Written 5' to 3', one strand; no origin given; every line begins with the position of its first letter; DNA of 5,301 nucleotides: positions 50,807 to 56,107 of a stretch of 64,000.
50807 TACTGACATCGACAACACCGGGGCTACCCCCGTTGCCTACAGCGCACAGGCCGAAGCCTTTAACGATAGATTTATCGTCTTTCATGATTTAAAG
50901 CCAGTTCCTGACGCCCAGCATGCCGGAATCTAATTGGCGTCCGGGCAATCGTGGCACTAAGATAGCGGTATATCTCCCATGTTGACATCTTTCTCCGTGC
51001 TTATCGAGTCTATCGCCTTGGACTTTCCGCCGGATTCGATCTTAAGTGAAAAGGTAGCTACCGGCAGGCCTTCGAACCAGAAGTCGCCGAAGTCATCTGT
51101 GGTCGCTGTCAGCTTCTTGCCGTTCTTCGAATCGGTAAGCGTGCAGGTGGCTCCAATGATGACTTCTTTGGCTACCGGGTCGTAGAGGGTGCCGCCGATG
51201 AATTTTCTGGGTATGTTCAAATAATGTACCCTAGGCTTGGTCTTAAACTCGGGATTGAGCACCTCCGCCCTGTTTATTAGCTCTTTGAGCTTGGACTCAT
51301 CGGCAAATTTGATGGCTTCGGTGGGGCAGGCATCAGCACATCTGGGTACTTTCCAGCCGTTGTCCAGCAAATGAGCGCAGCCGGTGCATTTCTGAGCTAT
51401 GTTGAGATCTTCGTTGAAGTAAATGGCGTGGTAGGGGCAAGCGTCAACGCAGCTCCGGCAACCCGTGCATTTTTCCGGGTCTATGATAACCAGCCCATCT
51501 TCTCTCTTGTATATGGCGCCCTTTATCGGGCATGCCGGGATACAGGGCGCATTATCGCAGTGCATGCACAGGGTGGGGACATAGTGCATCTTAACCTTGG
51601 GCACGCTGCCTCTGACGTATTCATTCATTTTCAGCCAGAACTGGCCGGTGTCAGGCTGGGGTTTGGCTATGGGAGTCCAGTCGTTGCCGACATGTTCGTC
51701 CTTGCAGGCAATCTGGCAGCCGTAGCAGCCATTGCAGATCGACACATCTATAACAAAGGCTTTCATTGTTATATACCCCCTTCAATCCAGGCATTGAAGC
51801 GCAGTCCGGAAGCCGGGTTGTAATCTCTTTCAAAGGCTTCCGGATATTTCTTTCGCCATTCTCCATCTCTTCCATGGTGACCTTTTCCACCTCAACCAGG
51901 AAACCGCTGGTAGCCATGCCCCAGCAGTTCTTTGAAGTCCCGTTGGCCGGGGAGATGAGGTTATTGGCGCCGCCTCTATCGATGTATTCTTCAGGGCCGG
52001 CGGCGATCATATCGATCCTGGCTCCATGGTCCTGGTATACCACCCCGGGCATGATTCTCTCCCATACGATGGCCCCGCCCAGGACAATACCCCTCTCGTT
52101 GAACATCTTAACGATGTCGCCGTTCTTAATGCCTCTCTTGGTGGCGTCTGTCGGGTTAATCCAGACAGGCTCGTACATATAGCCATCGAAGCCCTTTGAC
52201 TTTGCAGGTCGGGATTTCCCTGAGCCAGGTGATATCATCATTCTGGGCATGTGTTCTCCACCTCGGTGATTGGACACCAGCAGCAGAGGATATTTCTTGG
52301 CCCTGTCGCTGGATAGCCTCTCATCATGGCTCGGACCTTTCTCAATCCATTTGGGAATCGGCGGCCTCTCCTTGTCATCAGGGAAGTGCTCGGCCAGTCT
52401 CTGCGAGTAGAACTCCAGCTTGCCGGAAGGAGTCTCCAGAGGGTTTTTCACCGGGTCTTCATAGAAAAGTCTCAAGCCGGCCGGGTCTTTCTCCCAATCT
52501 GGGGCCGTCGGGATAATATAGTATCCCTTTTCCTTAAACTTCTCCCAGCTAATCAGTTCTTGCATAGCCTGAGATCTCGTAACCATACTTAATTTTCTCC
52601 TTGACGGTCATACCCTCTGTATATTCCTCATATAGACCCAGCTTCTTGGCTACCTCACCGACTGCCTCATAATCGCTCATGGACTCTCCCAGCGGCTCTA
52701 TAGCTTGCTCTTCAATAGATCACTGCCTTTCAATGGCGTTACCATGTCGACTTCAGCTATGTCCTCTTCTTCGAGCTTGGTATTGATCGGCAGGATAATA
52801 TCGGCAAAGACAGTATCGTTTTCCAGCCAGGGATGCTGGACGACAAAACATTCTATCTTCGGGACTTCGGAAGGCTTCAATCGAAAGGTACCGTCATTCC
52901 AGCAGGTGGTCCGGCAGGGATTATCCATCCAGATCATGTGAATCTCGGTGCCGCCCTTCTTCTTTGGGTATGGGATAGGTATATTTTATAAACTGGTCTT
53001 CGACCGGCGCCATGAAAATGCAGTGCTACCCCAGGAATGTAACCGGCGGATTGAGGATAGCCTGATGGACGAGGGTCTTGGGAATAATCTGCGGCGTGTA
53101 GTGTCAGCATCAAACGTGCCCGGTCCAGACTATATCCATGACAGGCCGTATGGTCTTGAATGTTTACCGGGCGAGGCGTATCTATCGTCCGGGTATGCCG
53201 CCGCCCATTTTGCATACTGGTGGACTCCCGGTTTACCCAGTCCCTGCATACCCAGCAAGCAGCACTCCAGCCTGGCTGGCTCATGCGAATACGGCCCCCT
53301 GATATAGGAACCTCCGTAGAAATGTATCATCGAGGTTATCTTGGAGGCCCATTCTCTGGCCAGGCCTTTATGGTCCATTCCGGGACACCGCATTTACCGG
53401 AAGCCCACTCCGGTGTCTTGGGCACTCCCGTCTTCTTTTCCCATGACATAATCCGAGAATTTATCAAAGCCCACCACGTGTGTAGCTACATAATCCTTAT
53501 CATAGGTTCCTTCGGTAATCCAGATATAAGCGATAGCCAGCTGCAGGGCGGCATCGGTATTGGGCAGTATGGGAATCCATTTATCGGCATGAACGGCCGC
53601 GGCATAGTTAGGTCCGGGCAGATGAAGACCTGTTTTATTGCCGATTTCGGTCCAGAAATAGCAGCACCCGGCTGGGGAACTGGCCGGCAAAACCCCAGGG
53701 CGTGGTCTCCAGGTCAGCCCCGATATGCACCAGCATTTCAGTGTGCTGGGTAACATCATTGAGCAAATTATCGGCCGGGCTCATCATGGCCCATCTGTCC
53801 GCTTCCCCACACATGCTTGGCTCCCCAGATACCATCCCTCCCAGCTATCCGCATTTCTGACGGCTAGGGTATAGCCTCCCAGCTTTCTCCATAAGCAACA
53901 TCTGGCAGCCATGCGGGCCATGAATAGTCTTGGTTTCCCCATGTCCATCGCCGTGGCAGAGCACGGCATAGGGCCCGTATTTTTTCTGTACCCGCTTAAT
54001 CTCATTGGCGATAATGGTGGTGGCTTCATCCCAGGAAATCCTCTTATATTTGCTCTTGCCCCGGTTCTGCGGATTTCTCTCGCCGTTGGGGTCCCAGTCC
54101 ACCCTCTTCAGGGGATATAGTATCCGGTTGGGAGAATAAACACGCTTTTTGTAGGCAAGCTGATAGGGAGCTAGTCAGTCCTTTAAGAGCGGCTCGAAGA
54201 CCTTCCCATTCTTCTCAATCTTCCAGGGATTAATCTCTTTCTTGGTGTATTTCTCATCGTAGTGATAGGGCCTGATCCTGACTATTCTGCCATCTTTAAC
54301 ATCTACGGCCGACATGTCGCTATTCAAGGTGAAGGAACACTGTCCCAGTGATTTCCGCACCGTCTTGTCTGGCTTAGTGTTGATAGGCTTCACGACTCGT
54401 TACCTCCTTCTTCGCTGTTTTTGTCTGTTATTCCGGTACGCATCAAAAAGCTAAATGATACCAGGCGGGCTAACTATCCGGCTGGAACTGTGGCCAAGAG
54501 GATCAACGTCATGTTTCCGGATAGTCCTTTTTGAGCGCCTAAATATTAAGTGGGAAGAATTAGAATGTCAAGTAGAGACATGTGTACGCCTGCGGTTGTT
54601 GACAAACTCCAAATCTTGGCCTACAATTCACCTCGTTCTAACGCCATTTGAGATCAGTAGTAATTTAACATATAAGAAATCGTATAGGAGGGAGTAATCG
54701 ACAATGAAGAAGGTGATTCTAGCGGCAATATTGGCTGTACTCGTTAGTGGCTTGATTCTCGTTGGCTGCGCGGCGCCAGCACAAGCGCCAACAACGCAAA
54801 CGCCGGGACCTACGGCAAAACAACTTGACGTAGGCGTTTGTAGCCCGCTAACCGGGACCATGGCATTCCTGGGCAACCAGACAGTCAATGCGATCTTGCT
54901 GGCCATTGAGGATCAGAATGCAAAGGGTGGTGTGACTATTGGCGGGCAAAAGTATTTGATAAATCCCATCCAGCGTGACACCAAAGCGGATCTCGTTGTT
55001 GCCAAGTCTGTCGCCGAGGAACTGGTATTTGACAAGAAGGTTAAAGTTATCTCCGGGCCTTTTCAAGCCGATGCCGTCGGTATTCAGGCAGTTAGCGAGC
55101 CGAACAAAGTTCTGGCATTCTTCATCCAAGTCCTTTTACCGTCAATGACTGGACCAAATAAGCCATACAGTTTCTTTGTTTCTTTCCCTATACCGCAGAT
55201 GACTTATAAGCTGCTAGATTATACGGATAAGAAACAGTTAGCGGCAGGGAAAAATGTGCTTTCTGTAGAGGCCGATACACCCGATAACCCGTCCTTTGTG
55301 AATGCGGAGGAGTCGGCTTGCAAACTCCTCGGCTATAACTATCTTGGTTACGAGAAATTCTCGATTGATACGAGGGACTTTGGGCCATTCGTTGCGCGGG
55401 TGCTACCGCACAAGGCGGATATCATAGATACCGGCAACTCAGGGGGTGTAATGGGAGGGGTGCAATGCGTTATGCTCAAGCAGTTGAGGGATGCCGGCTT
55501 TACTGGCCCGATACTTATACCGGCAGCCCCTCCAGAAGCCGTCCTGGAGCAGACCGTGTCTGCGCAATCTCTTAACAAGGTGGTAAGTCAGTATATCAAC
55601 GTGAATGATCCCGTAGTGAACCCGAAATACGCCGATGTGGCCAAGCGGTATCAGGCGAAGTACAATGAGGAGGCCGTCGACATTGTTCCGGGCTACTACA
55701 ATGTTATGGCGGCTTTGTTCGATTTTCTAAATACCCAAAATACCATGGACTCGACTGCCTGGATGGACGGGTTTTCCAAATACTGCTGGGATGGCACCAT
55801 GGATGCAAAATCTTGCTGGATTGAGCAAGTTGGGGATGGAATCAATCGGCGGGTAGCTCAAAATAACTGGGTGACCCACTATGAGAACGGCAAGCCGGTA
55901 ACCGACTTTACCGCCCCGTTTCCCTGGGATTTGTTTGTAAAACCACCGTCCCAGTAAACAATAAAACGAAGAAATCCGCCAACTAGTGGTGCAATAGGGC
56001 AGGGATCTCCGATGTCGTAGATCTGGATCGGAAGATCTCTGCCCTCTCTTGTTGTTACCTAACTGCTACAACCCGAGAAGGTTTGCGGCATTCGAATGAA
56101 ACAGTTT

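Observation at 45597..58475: Polyphenol-type anaerobic catabolic locus: three tandem pyrogallol-hydroxytransferase-like Mo-enzyme large subunits sharing one Fe-S beta subunit, plus aromatic-acid-type binding proteins and a LigW-like decarboxylase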

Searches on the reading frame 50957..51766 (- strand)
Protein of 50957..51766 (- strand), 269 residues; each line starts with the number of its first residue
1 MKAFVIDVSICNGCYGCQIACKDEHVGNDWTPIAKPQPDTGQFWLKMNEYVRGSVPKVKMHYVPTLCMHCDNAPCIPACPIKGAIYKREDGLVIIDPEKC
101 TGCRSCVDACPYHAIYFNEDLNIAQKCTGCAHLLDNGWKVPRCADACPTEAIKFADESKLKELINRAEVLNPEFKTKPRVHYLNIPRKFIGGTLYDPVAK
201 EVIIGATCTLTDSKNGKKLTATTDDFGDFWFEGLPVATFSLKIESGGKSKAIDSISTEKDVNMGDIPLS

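Call 6: search_solved_structures(query=window:50957-51766:-, max_evalue=0.001, show_alignments=1)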
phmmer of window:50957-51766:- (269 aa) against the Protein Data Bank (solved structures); distinct sequences matched with E-value up to 0.001: 66 (the best 60 are shown).
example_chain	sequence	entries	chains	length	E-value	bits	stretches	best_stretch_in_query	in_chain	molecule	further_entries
4v4c_B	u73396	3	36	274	5.2e-56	192.9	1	4-267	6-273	Pyrogallol hydroxytransferase small subunit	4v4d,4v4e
2vpw_B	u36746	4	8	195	2.6e-38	134.8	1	3-188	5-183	NRFC PROTEIN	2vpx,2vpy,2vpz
6cz7_B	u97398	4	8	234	7.1e-31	110.4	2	4-119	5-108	4Fe-4S ferredoxin, iron-sulfur binding domain protein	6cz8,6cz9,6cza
4ydd_B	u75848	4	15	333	1.6e-25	92.8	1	39-183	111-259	DMSO reductase family type II enzyme, iron-sulfur subunit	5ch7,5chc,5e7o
2ivf_B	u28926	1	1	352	2.3e-25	92.3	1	52-183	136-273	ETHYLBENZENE DEHYDROGENASE BETA-SUBUNIT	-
1kqf_B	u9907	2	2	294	1.5e-22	83.1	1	3-169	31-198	FORMATE DEHYDROGENASE, NITRATE-INDUCIBLE, IRON-SULFUR SUBUNIT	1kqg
1q16_B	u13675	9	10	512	3.5e-21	78.6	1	58-148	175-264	Respiratory nitrate reductase 1 beta chain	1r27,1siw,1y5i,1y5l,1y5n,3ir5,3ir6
1y4z_B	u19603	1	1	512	1.9e-20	76.3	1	58-148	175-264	Respiratory nitrate reductase 1 beta chain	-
3egw_B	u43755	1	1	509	2.3e-20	76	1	58-148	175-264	Respiratory nitrate reductase 1 beta chain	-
9mqx_E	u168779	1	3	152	8.6e-17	64.2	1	63-156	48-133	Fe-S-cluster-containing hydrogenase subunit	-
7b04_A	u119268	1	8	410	1.2e-16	63.7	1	60-184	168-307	Nitrite oxidoreductase subunit B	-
7qv7_A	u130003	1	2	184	1.7e-15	60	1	62-123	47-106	Hydrogen dependent carbon dioxide reductase subunit HycB3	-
30gj_B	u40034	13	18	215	4.2e-15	58.7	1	2-166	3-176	Formate dehydrogenase, beta subunit, putative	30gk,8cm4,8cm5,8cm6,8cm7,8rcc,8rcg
8rc8_B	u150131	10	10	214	4.3e-15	58.7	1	2-166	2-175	Formate dehydrogenase, beta subunit, putative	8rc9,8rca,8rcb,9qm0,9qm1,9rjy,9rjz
1h0h_B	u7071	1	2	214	6.4e-15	58.1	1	2-164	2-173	FORMATE DEHYDROGENASE SUBUNIT BETA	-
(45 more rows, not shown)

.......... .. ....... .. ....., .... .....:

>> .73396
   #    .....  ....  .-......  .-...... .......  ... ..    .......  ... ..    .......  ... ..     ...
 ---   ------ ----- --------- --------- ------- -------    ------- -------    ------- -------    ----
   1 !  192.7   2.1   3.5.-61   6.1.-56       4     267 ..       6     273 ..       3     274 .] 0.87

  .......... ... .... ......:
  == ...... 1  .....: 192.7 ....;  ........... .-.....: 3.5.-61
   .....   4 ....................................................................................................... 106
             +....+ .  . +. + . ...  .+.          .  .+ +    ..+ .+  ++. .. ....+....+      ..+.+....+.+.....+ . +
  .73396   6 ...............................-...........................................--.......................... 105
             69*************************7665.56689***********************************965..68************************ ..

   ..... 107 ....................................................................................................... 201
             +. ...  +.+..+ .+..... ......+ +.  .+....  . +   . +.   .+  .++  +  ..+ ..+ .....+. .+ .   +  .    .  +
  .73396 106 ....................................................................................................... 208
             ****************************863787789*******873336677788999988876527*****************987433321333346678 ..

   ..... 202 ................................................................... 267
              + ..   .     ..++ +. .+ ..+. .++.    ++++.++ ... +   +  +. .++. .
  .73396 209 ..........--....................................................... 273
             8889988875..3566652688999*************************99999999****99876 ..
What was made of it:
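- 50957..51766 (-): Beta subunit, intact, 269 aa. It has four Cys motifs (16 Cys, so four predicted [4Fe-4S] clusters) and a C-terminal CarboxypepD_reg-like beta-sandwich domain. 4v4c_B is the best PDB hit (E 5e-56) over residues 4-267 (call 6).
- On AthL/BthL family, broad sense: Residues 4-267 align with BthL residues 6-273 (call 6).
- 4v4c_B aligns over the full length (call 6).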

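Call 9: find_encoding_contigs(protein=window:50957-51766:-, flank=10000, max_places=6)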
Protein window:50957-51766:- (269 aa): no gene with exactly this product is on record in the collection.

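Call 58: search_protein_families(library=ncbifam, proteins=[window:50957-51766:-], max_evalue=0.00001)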
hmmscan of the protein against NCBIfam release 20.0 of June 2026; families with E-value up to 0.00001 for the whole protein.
window:50957-51766:- (269 aa): 34 families (the best 25 are shown)
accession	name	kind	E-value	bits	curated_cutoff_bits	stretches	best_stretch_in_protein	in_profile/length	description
NF041715.1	arsenate_red_ArrB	equivalog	4e-36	124.7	450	2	4-120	5-109/233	arsenate respiratory reductase iron-sulfur subunit ArrB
NF011569.0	PRK14993.1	equivalog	1.2e-35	123.2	416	1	3-190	45-229/244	tetrathionate reductase subunit TtrB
TIGR02951.1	DMSO_dmsB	equivalog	3.1e-34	118.3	214.1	1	3-161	3-157/161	DMSO/selenate family reductase complex B subunit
TIGR03478.1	DMSO_red_II_bet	subfamily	1.2e-31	109.8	480.7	1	35-183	101-253/321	DMSO reductase family type II enzyme, iron-sulfur subunit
NF045797.1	DsrO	equivalog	1.2e-28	100.1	200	1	3-183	45-234/235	sulfate reduction electron transfer complex DsrMKJOP subunit DsrO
NF042979.1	EthbenzDh_ebdB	equivalog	3.8e-24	85.2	740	1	49-183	135-275/354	ethylbenzene dehydrogenase subunit beta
TIGR03149.1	cyt_nit_nrfC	equivalog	9.1e-24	84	377.6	1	4-172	41-199/225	cytochrome c nitrite reductase Fe-S protein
NF041782.1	mnquin_red_QrcC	equivalog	3.2e-23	82.6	400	1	4-118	3-119/239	menaquinone reductase iron-sulfur cluster-binding subunit QrcC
TIGR01582.1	FDH-beta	equivalog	7.3e-22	77.8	334.7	1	3-163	23-188/283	formate dehydrogenase subunit beta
TIGR01660.1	narH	equivalog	1.6e-21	76.3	524.05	1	46-147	162-262/492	nitrate reductase subunit beta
NF008134.0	PRK10882.1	equivalog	2e-20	73.1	263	1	5-179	42-231/329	hydrogenase 2 operon protein HybA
NF009451.0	PRK12809.1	equivalog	4.6e-20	71.4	1154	1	4-163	5-145/639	formate-dependent uric acid utilization protein YgfT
NF045715.1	sulf_resp_HmcB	equivalog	7.4e-19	68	420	1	3-164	38-205/307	sulfate respiration complex iron-sulfur protein HmcB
NF009408.0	PRK12769.1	equivalog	9.8e-18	63.6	1003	1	2-165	2-155/659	formate-dependent uric acid utilization protein AegA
NF038355.1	FDH3_beta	equivalog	3.2e-17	63.1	240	1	3-131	4-122/180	formate dehydrogenase FDH3 subunit beta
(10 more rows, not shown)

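Call 60: find_related_loci(query=window:50957-51766:-, collection=metagenome_contigs, flank=10000)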
Query window:50957-51766:- (269 aa) in metagenome_contigs; peptide patterns used: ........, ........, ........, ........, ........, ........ (x = any residue, [..] = any of these).
600 stretches matched a pattern (row limit reached: there are more); 524 encode a relative of the query (tblastn E <= 1e-3); the best 80 are kept; 80 distinct loci.
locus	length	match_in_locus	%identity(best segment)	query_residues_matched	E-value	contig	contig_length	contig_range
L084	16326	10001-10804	78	1-268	7e-149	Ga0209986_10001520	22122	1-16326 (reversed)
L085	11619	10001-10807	77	1-269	4e-148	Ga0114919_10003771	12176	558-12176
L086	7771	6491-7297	77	1-269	1e-145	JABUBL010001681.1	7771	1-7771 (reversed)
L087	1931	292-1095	76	2-269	1e-156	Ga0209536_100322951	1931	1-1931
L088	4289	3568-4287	86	1-240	8e-149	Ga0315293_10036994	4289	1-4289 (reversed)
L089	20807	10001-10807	77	1-269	3e-145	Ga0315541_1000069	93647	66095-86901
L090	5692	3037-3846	78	1-269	4e-146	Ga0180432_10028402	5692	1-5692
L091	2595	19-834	78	1-269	2e-153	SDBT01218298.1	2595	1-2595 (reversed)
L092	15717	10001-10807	77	1-269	7e-145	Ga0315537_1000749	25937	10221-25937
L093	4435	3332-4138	77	1-268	2e-147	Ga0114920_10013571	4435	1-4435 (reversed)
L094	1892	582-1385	78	1-269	7e-156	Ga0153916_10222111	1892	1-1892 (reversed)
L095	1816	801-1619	79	1-269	9e-156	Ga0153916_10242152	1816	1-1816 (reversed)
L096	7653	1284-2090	77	1-269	2e-144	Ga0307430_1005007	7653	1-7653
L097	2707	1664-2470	75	1-269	2e-151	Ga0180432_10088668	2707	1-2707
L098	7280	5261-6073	75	1-269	6e-143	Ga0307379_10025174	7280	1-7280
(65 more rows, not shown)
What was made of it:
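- Tried and rejected: The metagenome scan with the beta gave at best 86% (call 60).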

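Call 72: search_protein_families(library=pfam, proteins=[window:50957-51766:-], max_evalue=0.001)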
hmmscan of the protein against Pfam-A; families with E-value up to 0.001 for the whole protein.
window:50957-51766:- (269 aa): 11 families
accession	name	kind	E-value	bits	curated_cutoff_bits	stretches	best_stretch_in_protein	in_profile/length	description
PF13247.11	Fer4_11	-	1.5e-27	96.2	26.2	1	58-156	1-99/100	4Fe-4S dicluster domain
PF12838.12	Fer4_7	-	5.3e-15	56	27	3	99-151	1-52/52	4Fe-4S dicluster domain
PF13237.11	Fer4_10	-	1.5e-11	44.5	25.5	2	93-148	2-53/53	4Fe-4S dicluster domain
PF12797.12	Fer4_2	-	2e-11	43.5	24.5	1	93-112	3-22/22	4Fe-4S binding domain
PF00037.32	Fer4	-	1.1e-10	41.3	21.1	1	93-116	1-24/24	4Fe-4S binding domain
PF12837.12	Fer4_6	-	2e-10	40.5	25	1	93-115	2-24/24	4Fe-4S binding domain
PF13187.11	Fer4_9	-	4.4e-10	39.9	27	1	67-115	2-52/52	4Fe-4S dicluster domain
PF13620.12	CarboxypepD_reg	-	5.4e-10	39.9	32.3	1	190-252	2-63/82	Carboxypeptidase regulatory-like domain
PF12800.12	Fer4_4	-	8.6e-07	29.2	24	1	97-112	1-16/17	4Fe-4S binding domain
PF14697.11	Fer4_21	-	6.1e-06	26.7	35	1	66-115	7-57/59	4Fe-4S dicluster domain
PF13484.11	Fer4_16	-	0.00026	22.2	30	0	99-120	1-23/66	4Fe-4S double cluster binding domain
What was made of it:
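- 50957..51766 (-): Pfam Fer4_11 and CarboxypepD_reg (call 72).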

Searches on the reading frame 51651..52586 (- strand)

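Call 72: search_protein_families(library=pfam, proteins=[window:51651-52586:-], max_evalue=0.001)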
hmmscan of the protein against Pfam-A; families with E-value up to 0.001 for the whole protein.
window:51651-52586:- (311 aa): 1 family
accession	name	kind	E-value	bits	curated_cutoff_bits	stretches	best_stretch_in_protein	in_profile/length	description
PF01568.27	Molydop_binding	-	7.9e-15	55.3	26.8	1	139-213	30-95/110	Molydopterin dinucleotide binding domain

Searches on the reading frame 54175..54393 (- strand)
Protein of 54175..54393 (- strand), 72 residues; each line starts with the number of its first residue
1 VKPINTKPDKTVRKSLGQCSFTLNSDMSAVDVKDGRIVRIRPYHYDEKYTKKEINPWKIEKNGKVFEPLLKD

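Call 72: search_protein_families(library=pfam, proteins=[window:54175-54393:-], max_evalue=0.001)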
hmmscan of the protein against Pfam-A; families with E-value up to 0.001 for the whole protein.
window:54175-54393:- (72 aa): 1 family
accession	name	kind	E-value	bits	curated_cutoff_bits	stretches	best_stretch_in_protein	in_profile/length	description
PF21423.2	AhtL-like_1st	-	3.7e-09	36.5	27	1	30-69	5-40/55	Pyrogallol hydroxytransferase large subunit-like, domain 1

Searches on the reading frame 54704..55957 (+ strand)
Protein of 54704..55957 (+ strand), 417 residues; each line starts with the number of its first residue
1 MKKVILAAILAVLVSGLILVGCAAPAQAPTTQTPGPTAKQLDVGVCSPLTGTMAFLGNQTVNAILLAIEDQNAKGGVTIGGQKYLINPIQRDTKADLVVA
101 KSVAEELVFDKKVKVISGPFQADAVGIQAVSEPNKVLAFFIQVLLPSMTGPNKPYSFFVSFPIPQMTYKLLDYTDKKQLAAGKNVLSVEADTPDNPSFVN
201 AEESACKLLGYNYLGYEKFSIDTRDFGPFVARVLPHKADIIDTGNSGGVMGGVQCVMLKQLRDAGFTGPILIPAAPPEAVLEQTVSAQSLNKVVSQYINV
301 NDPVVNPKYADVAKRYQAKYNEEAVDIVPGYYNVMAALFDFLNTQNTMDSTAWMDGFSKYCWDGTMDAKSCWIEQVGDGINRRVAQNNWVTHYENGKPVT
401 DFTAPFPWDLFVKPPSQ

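Call 8: search_protein_families(library=pfam, proteins=[window:54704-55957:+])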
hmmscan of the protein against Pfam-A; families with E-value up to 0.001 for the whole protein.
window:54704-55957:+ (417 aa): 2 families
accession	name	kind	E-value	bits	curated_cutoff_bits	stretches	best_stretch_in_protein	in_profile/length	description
PF13458.12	Peripla_BP_6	-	5.6e-29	102.3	31.7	1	42-369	3-319/343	Periplasmic binding protein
PF13433.12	Peripla_BP_5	-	9.8e-11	41.8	27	1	42-121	2-77/363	Periplasmic binding protein domain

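Call 58: search_protein_families(library=ncbifam, proteins=[window:54704-55957:+], max_evalue=0.00001)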
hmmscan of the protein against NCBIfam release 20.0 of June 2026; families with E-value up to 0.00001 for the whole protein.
window:54704-55957:+ (417 aa): 2 families
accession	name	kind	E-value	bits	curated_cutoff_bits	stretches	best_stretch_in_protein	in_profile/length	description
TIGR03407.1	urea_ABC_UrtA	exception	2.6e-10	39.7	492.75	1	42-325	2-275/361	urea ABC transporter substrate-binding protein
NF011933.0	PRK15404.1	subfamily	4.8e-06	25.9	477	0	37-117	23-98/370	high-affinity branched-chain amino acid ABC transporter substrate-binding protein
